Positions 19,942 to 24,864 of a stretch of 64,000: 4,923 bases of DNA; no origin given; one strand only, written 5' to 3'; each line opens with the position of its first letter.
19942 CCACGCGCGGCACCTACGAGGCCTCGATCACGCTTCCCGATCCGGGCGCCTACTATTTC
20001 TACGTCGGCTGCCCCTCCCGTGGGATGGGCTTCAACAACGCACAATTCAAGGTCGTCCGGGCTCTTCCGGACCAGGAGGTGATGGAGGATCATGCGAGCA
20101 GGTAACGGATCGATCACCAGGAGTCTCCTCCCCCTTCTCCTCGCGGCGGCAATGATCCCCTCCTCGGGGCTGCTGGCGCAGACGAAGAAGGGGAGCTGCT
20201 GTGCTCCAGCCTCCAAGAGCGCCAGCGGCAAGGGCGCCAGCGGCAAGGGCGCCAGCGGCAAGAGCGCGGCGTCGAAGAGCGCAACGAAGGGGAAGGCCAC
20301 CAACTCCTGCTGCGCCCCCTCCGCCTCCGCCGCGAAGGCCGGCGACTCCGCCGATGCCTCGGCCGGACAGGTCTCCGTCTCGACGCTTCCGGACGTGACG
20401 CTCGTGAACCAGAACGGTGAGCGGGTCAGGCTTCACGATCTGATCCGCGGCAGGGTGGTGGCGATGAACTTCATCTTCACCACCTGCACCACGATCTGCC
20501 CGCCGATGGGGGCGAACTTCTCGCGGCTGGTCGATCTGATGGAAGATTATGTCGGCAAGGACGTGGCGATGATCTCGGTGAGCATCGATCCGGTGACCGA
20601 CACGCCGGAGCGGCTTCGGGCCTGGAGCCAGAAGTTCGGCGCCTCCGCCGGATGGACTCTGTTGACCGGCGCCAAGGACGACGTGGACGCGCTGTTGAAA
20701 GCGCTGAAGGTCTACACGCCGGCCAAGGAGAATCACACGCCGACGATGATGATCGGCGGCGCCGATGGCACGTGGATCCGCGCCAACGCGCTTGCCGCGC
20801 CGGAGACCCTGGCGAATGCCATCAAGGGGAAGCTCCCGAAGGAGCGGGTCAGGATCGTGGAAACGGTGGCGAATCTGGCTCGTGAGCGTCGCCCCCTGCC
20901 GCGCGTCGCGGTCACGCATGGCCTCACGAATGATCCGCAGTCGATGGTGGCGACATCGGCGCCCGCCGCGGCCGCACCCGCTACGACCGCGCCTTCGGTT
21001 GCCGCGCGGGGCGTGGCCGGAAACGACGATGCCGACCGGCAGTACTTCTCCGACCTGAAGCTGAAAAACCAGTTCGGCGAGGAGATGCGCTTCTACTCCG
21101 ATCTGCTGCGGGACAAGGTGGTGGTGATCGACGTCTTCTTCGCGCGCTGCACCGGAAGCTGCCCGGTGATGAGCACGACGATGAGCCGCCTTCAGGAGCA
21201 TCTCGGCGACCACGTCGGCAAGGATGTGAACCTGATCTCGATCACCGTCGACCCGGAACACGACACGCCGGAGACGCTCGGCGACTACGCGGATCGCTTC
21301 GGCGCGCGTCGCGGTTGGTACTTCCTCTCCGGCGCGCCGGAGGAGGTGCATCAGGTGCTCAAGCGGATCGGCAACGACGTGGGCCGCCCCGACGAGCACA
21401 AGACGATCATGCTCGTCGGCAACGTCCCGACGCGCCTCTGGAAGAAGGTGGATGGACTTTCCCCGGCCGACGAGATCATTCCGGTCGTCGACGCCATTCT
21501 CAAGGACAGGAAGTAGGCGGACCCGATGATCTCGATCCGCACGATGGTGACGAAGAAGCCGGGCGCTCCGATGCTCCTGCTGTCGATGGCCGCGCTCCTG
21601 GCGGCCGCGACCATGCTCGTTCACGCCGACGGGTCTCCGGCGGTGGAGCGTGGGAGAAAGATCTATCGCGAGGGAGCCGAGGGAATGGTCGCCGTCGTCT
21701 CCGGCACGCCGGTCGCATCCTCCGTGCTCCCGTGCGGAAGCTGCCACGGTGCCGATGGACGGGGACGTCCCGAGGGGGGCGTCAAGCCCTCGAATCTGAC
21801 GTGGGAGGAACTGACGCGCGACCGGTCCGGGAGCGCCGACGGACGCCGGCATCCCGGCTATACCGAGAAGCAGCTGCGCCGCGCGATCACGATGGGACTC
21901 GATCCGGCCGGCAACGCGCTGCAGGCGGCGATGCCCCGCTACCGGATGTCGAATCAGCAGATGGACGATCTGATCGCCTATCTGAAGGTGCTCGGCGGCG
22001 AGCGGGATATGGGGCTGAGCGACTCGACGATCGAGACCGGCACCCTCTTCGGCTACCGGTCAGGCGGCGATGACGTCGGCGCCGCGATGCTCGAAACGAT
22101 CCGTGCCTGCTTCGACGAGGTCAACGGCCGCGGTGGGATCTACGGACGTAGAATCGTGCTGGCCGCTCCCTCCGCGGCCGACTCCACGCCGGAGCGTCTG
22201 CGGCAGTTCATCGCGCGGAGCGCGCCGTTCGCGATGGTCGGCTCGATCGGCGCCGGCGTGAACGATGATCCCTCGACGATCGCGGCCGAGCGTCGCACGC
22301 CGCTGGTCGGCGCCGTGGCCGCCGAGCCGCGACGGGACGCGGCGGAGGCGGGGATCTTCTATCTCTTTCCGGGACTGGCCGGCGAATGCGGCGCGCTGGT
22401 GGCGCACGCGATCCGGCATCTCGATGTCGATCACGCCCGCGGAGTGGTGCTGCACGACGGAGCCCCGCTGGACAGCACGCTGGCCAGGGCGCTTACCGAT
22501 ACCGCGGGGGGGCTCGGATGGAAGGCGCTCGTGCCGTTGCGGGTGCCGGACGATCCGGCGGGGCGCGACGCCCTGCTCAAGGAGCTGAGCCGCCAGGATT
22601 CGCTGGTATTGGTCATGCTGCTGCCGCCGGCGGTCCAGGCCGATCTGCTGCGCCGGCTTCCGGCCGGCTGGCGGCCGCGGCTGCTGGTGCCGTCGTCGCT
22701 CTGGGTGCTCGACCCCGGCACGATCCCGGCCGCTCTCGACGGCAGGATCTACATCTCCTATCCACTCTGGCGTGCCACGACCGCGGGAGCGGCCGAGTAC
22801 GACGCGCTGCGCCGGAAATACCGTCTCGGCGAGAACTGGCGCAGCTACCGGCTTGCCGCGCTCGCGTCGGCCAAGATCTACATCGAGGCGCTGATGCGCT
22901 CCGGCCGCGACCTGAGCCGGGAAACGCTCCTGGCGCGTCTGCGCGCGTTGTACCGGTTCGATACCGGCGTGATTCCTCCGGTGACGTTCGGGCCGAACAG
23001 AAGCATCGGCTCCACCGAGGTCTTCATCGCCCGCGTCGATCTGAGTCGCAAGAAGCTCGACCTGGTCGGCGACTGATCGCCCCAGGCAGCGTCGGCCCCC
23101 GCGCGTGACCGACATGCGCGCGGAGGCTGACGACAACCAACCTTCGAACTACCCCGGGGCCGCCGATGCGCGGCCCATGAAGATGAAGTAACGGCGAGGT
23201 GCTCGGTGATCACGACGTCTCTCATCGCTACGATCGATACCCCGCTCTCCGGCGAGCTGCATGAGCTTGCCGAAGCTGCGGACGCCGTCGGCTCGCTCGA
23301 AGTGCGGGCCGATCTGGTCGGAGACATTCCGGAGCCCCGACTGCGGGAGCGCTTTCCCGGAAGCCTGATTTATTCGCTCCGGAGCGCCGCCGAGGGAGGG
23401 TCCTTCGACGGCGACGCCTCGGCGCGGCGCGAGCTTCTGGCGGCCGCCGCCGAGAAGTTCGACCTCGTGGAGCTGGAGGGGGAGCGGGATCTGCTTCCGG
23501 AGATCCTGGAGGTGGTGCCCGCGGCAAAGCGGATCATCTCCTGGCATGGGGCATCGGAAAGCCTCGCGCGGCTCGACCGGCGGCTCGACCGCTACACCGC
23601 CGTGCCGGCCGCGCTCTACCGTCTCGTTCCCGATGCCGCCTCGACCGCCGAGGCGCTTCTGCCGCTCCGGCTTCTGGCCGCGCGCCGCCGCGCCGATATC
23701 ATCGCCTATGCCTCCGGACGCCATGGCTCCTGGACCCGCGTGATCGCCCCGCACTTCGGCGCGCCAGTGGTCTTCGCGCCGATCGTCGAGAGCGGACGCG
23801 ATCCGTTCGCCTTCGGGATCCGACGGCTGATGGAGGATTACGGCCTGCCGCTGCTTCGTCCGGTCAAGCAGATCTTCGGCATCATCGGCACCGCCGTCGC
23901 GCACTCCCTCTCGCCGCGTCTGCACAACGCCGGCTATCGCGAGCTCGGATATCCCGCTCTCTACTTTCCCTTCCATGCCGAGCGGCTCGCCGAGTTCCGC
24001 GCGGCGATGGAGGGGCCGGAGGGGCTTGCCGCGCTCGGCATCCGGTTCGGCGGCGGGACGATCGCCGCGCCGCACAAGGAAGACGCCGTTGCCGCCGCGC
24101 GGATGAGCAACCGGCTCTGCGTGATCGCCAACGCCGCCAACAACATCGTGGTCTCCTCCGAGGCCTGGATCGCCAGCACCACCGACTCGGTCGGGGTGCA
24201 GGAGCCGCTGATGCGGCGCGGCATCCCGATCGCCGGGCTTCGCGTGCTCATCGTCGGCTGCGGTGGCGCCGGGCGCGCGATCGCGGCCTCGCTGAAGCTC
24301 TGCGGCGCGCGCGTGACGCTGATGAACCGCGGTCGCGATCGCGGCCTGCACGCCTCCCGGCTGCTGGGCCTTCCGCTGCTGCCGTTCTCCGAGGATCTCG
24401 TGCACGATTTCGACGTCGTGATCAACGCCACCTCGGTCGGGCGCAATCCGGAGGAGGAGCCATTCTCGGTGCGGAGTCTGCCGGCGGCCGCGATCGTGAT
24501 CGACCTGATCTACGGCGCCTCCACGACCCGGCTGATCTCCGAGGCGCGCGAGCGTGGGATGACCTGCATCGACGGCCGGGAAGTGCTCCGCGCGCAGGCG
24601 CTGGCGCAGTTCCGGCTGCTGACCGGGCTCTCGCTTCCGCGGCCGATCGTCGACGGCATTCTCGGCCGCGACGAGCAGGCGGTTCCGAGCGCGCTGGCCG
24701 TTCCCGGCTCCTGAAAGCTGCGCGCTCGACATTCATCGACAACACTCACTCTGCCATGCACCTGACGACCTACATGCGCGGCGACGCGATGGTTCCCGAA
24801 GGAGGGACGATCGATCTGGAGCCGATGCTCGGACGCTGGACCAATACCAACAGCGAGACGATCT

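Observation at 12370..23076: Giant (1,885-aa) secreted multicopper oxidase with a dedicated copper-delivery/electron-transfer gene set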

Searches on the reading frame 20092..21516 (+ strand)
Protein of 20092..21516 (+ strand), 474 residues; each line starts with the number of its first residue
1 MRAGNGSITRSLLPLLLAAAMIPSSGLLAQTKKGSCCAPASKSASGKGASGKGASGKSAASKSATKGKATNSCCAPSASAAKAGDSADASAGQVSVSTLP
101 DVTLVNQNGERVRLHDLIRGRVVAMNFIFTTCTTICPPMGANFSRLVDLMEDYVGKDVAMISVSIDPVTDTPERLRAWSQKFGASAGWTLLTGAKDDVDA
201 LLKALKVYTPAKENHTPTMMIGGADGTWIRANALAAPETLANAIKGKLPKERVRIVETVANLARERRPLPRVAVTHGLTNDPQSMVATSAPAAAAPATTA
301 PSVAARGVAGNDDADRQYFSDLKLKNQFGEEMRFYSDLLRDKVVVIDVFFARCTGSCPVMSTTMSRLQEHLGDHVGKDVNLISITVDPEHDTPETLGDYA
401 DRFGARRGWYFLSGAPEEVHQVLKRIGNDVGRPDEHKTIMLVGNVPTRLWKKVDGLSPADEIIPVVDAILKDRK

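Call 7: search_protein_families(library=pfam, proteins=[window:20092-21516:+], max_evalue=0.01)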
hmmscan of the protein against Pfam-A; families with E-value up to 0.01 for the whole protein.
window:20092-21516:+ (474 aa): 3 families
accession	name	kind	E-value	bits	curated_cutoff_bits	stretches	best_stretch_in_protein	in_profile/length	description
PF02630.20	SCO1-SenC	-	1.2e-40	139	22.8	2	103-216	5-114/134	SCO1/SenC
PF00578.27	AhpC-TSA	-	1.3e-16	61.1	26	2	99-225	5-118/124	AhpC/TSA family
PF08534.16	Redoxin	-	2.8e-06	27.6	26.6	1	98-208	5-105/148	Redoxin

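Call 8: search_protein_families(library=ncbifam, proteins=[window:20092-21516:+], max_evalue=0.01)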
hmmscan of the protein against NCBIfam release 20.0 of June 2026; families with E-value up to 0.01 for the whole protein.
window:20092-21516:+ (474 aa): 3 families
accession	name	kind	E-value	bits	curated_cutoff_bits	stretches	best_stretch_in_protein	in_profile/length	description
NF009669.0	PRK13190.1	equivalog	0.00042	19.6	261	0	98-198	8-103/203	putative peroxiredoxin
NF006960.0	PRK09437.1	equivalog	0.00047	20.1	140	1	98-181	9-84/156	thioredoxin-dependent thiol peroxidase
NF002854.0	PRK03147.1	subfamily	0.00052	19.9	170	1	97-166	40-104/176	thiol-disulfide oxidoreductase ResA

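Call 87: search_solved_structures(query=window:20092-21516:+, max_evalue=0.00001)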
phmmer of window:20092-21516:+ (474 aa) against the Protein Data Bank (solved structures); distinct sequences matched with E-value up to 0.00001: 12.
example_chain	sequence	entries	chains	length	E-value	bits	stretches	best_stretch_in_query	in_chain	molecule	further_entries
4hde_A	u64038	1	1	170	6.3e-16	61.6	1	104-198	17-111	SCO1/SenC family lipoprotein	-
1xzo_A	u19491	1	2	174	7.5e-14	54.7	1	102-212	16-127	Hypothetical protein ypmQ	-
1on4_A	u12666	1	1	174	7.7e-14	54.7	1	102-212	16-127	Sco1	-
2k6v_A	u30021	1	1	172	9e-09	38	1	339-427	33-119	Putative cytochrome c oxidase assembly protein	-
6n5u_A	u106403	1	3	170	2.8e-08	36.4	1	103-215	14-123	Protein SCO1 homolog 1, mitochondrial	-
1wp0_A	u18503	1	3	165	3.5e-07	32.7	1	104-213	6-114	SCO1 protein homolog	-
2ggt_A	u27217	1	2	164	3.5e-07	32.7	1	104-213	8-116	SCO1 protein homolog, mitochondrial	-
2gqk_A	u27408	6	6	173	3.9e-07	32.6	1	103-213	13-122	SCO1 protein homolog, mitochondrial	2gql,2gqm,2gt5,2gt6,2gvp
3me7_A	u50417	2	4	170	3.2e-06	29.6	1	100-205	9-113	Putative uncharacterized protein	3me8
4wbr_D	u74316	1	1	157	4.4e-06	29.1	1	338-423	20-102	Blr1131 protein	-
4wbj_A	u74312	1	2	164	4.7e-06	29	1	338-423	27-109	Blr1131 protein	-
2hrf_A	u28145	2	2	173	9.3e-06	28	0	103-213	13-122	SCO1 protein homolog, mitochondrial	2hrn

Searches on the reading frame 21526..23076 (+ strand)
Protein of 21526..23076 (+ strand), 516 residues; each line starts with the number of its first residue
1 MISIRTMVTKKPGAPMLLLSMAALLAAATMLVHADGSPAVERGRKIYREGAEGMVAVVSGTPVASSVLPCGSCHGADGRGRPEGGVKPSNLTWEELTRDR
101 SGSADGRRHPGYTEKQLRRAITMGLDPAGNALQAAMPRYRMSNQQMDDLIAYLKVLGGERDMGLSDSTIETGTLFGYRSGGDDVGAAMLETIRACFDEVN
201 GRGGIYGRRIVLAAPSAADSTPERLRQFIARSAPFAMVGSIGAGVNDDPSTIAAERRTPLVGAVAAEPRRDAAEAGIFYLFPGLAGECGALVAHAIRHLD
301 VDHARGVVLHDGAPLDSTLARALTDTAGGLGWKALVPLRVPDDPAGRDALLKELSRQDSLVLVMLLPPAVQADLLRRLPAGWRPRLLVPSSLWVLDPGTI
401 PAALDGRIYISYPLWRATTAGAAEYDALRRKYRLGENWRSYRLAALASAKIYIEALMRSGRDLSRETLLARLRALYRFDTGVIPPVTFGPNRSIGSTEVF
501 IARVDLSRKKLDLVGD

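Call 7: search_protein_families(library=pfam, proteins=[window:21526-23076:+], max_evalue=0.01)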
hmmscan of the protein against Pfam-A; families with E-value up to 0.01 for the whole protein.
window:21526-23076:+ (516 aa): 3 families
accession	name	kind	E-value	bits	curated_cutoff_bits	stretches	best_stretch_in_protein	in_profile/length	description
PF13458.12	Peripla_BP_6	-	2.5e-22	80.4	31.7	1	179-505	12-339/343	Periplasmic binding protein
PF00034.26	Cytochrom_C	-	7.4e-08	34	21.3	1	70-154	12-87/90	Cytochrome c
PF13442.11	Cytochrome_CBB3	-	0.0012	19.5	27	1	70-153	14-68/68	Cytochrome C oxidase, cbb3-type, subunit III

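Call 8: search_protein_families(library=ncbifam, proteins=[window:21526-23076:+], max_evalue=0.01)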
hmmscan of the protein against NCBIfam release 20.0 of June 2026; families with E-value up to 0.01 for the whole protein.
window:21526-23076:+ (516 aa): 0 families

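Call 88: search_solved_structures(query=window:21526-23076:+, max_evalue=0.001)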
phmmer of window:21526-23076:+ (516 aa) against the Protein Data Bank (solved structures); distinct sequences matched with E-value up to 0.001: 1.
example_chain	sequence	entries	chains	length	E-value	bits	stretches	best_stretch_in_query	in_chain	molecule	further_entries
4kv7_A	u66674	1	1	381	0.00018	23.7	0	448-501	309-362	Probable leucine/isoleucine/valine-binding protein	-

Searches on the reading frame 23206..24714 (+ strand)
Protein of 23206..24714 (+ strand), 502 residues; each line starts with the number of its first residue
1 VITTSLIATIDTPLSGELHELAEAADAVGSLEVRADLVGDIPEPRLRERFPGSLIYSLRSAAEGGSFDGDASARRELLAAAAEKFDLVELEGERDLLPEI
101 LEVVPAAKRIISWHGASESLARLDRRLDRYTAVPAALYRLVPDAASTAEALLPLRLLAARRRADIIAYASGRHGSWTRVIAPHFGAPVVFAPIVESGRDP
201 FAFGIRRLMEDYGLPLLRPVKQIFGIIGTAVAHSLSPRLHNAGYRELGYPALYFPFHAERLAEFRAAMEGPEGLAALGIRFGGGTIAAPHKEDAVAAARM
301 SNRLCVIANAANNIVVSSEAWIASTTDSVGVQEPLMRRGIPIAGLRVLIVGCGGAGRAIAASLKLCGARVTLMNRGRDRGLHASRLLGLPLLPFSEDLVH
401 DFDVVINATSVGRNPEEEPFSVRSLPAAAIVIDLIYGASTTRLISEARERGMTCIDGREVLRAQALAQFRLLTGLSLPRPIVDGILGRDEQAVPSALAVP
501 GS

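Call 14: search_protein_families(library=pfam, proteins=[window:23206-24714:+], max_evalue=0.001)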
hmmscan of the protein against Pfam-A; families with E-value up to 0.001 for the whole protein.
window:23206-24714:+ (502 aa): 3 families
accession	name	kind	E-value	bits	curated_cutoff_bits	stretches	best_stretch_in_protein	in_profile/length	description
PF01487.21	DHquinase_I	-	3.4e-17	63.8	22.2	1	22-193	17-210/230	Type I 3-dehydroquinase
PF08501.16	Shikimate_dh_N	-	1.1e-09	38.8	27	1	226-313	1-82/83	Shikimate dehydrogenase substrate binding domain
PF02826.25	2-Hacid_dh_C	-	0.00069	19.5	25.1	0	333-381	25-73/178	D-isomer specific 2-hydroxyacid dehydrogenase, NAD binding domain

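Call 27: search_protein_families(library=ncbifam, proteins=[window:23206-24714:+], max_evalue=0.01)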
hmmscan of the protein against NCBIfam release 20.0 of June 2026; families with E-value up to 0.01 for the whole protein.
window:23206-24714:+ (502 aa): 23 families
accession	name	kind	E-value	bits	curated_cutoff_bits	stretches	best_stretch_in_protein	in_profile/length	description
NF001319.0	PRK00258.3-3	equivalog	1.8e-45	155.1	252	1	221-479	6-263/279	shikimate dehydrogenase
TIGR00507.1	aroE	equivalog_domain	1.7e-41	142.2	200.2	1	223-476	2-255/270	shikimate dehydrogenase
NF001314.0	PRK00258.2-2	equivalog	3.4e-32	111.6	248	1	222-474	8-271/290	shikimate dehydrogenase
NF001316.0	PRK00258.2-5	equivalog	1.4e-31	109.7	247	1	222-476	2-247/263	shikimate dehydrogenase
NF001311.0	PRK00258.1-3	equivalog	3.5e-31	108.4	235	1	225-480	9-263/279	shikimate dehydrogenase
NF001322.0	PRK00258.3-6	equivalog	7.1e-31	107.5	285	1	221-478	5-255/272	shikimate dehydrogenase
NF001312.0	PRK00258.1-4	equivalog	2.9e-30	105.5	295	1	223-471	11-262/285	shikimate dehydrogenase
NF001310.0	PRK00258.1-2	equivalog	2.4e-29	102.4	221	1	223-475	4-261/279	shikimate dehydrogenase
TIGR01809.1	Shik-DH-AROM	equivalog_domain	3.8e-26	91.9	196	2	224-379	8-161/282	shikimate dehydrogenase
NF009200.0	PRK12548.1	subfamily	1e-25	90.7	432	2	222-374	10-157/289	shikimate dehydrogenase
NF006802.0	PRK09310.1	equivalog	2.1e-24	86.2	598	1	89-472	86-453/477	bifunctional 3-dehydroquinate dehydratase/shikimate dehydrogenase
NF009202.0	PRK12550.1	equivalog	2.2e-24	86.1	306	1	237-475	24-256/272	shikimate 5-dehydrogenase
NF001313.0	PRK00258.2-1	equivalog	3.6e-22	79.2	431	2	223-375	11-158/290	shikimate dehydrogenase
NF009201.0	PRK12549.1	subfamily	1.1e-21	77.3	235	1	223-476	9-270/286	shikimate dehydrogenase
NF001315.0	PRK00258.2-4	equivalog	1.5e-19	70.2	413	1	226-479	12-272/284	shikimate dehydrogenase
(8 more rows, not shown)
